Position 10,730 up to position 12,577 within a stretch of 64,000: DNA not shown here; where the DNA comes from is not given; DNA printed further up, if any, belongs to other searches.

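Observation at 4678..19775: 13-gene co-directional block (plus one divergent gene) encoding a split biotin-dependent carboxylase of unknown substrate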

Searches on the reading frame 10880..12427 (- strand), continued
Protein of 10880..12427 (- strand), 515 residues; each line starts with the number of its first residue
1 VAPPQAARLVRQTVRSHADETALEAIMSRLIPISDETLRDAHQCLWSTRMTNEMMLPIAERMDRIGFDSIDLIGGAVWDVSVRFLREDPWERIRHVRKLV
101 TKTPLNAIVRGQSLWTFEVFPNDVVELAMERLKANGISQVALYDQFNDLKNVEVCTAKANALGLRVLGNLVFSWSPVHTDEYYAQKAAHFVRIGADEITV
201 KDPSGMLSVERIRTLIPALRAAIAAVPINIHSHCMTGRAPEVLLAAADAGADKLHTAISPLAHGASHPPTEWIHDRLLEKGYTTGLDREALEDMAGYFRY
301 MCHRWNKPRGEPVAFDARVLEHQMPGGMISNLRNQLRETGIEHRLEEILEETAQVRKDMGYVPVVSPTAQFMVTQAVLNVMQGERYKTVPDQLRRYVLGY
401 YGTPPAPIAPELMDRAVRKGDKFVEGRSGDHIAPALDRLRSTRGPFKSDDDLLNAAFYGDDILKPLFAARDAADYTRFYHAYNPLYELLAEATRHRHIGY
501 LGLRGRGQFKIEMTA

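Call 73: find_encoding_contigs(protein=P0121, flank=10000, max_places=1)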
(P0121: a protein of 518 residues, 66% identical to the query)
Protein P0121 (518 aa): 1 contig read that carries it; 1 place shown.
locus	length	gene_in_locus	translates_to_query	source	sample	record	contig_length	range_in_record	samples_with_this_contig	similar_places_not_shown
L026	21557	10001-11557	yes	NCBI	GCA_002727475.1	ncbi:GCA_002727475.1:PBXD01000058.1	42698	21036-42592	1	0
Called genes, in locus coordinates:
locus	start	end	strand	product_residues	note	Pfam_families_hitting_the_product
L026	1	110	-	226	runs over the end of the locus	PF02798:GST_N, PF13409:GST_N_2, PF13417:GST_N_3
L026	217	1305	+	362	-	PF00296:Bac_luciferase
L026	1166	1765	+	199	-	PF02310:B12-binding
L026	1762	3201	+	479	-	PF13941:MutL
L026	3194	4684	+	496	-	PF06368:Met_asp_mut_E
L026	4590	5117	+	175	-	PF18029:Glyoxalase_6 (faint), PF00903:Glyoxalase, PF22677:Ble-like_N (weak)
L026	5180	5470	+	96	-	PF01541:GIY-YIG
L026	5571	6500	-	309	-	PF04909:Amidohydro_2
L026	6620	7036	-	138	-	PF02311:AraC_binding (weak), PF07883:Cupin_2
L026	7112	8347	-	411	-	PF07690:MFS_1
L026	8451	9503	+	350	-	PF01370:Epimerase, PF22917:PRISE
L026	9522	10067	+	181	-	PF00364:Biotin_lipoyl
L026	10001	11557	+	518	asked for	PF02436:PYC_OADA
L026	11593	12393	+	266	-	PF00106:adh_short, PF08659:KR, PF13561:adh_short_C2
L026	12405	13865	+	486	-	PF00682:HMGL-like (weak), PF02436:PYC_OADA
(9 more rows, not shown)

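Call 97: search_protein_families(library=ncbifam, proteins=[L022:1110-2891:-], max_evalue=1e-10)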
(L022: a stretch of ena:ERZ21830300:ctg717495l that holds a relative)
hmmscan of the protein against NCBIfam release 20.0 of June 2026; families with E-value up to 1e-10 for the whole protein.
L022:1110-2891:- (593 aa): 50 families (the best 25 are shown)
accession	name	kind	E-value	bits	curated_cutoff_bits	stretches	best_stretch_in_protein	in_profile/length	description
NF005713.0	PRK07525.1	subfamily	0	1016.4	620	1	2-589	4-591/592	sulfoacetaldehyde acetyltransferase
TIGR03457.1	sulphoacet_xsc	equivalog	1.1e-276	918.8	676.4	1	3-579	1-575/579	sulfoacetaldehyde acetyltransferase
TIGR00118.1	acolac_lg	equivalog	6.1e-87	292.4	538.35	1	4-562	1-536/557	biosynthetic-type acetolactate synthase large subunit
NF004919.0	PRK06276.1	equivalog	2.7e-82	276.9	866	1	4-562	1-540/582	acetolactate synthase large subunit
NF004710.0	PRK06048.1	equivalog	6e-80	269.3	976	1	2-561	6-538/561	acetolactate synthase large subunit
NF006052.0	PRK08199.1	subfamily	1.2e-74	251.6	539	1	4-563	8-540/559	thiamine pyrophosphate protein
NF006122.0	PRK08266.1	subfamily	1.3e-74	251.6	571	1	1-547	1-515/543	hypothetical protein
NF006016.1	PRK08155.1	equivalog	6.8e-70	236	870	1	3-545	2-521/554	acetolactate synthase large subunit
NF005860.0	PRK07789.1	equivalog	1e-69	235.5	881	1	2-544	32-565/615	acetolactate synthase large subunit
NF005712.0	PRK07524.1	subfamily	1.3e-69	235.1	500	1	4-560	3-529/536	5-guanidino-2-oxopentanoate decarboxylase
NF006524.0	PRK08978.1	equivalog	1.4e-68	231.6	738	1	7-560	4-524/548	acetolactate synthase 2 catalytic subunit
NF006377.0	PRK08611.1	equivalog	1.8e-67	228.2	742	1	1-562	1-531/576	pyruvate oxidase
NF005058.0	PRK06466.1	equivalog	2e-67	228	951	1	3-562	3-549/574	acetolactate synthase 3 large subunit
NF005039.0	PRK06456.1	equivalog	1.7e-63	215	868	1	10-548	8-536/572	acetolactate synthase large subunit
NF006319.0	PRK08527.1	equivalog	6.1e-62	209.8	905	1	1-561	1-539/565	acetolactate synthase large subunit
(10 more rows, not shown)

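Call 105: search_protein_families(library=ncbifam, proteins=[L020:3058-3906:+], max_evalue=0.00001)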
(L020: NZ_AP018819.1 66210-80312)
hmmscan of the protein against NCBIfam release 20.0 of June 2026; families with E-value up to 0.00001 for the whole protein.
L020:3058-3906:+ (282 aa): 4 families
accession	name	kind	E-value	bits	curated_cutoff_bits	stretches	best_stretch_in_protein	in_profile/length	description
NF052387.1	Lys_ferment_KCE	equivalog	1.1e-61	208.6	382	1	3-277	14-267/267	3-keto-5-aminohexanoate cleavage enzyme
NF053538.1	DixhxACActTsKce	equivalog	1e-40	139.7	430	2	129-278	154-303/310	3,5-dioxohexanoate:acetyl-CoA acetone transferase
NF053568.1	3OXCoAcCUPNH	equivalog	6.2e-36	124.1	350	2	125-278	121-273/274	3-oxoadipate:acetyl-CoA acetyltransferase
NF052389.1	Lys_KAL_CLE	exception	5.5e-35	120.9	725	1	4-279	184-438/440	bifunctional 3-aminobutyryl-CoA ammonia lyase/3-keto-5-aminohexanoate cleavage enzyme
